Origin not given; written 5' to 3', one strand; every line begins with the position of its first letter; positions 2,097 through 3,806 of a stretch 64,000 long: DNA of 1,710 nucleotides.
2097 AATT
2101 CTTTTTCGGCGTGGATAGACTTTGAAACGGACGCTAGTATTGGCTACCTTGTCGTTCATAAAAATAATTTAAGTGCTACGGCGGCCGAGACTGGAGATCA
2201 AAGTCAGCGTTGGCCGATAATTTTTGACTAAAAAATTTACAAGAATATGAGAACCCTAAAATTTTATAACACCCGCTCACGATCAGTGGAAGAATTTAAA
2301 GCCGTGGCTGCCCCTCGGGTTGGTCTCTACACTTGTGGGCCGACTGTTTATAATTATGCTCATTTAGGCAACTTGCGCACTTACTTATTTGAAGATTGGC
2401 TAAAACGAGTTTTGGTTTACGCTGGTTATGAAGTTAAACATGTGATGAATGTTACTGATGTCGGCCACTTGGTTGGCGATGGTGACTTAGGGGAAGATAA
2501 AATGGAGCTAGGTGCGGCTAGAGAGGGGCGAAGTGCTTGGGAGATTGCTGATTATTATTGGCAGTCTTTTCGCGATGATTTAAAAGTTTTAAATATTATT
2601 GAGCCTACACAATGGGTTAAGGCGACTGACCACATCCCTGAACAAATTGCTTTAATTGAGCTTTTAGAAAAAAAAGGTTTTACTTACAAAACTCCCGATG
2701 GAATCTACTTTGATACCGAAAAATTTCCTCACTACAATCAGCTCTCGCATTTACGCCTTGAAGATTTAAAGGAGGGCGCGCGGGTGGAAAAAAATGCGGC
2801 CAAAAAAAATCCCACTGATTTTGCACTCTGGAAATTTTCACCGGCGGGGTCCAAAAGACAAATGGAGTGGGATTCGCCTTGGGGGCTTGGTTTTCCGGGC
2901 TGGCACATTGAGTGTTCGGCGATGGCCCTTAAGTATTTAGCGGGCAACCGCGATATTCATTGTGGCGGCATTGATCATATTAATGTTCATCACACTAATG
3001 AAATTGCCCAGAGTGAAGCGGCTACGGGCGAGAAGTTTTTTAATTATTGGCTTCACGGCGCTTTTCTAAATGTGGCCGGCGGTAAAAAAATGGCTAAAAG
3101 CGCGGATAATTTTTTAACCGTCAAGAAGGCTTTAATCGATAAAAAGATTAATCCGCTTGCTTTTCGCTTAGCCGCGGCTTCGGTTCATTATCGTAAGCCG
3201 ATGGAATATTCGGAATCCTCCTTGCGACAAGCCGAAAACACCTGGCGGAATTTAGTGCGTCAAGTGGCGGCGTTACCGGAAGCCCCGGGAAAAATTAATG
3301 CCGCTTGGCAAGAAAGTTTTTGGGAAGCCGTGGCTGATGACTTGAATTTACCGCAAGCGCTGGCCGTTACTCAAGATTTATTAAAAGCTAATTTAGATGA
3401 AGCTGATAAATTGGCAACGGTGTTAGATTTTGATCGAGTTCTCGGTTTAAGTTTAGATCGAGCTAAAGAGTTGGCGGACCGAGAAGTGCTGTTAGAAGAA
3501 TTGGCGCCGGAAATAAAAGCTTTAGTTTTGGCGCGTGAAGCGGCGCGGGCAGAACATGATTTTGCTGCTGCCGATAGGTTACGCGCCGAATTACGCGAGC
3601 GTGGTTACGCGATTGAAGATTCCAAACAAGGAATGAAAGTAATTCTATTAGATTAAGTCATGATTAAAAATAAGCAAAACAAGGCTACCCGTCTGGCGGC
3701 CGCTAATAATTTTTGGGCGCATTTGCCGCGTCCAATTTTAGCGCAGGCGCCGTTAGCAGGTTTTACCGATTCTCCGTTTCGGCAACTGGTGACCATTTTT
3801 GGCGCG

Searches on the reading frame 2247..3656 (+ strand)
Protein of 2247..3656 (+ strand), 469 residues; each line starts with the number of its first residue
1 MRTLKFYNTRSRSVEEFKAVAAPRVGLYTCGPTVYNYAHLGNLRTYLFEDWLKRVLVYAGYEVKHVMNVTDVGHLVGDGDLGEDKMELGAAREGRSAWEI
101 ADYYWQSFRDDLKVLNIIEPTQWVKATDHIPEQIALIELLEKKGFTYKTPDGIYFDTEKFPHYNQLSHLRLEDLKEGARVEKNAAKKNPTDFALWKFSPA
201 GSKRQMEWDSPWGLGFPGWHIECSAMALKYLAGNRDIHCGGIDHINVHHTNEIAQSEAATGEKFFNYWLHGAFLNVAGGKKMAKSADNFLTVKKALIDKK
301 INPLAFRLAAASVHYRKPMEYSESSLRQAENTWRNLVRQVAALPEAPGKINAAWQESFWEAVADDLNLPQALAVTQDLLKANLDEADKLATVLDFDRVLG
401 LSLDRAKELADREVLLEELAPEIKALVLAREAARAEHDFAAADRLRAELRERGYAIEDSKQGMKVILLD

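Call 69: search_protein_families(library=pfam, proteins=[window:2247-3656:+], max_evalue=0.00001)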
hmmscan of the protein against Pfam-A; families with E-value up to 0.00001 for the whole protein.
window:2247-3656:+ (469 aa): 2 families
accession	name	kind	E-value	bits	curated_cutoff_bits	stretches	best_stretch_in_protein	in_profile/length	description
PF01406.26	tRNA-synt_1e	-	1.4e-93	314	27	1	18-330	3-300/301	tRNA synthetases class I (C) catalytic domain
PF23493.1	CysS_C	-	4.7e-08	33.4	23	1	418-462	3-47/51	Cysteinyl-tRNA ligase anticodon binding domain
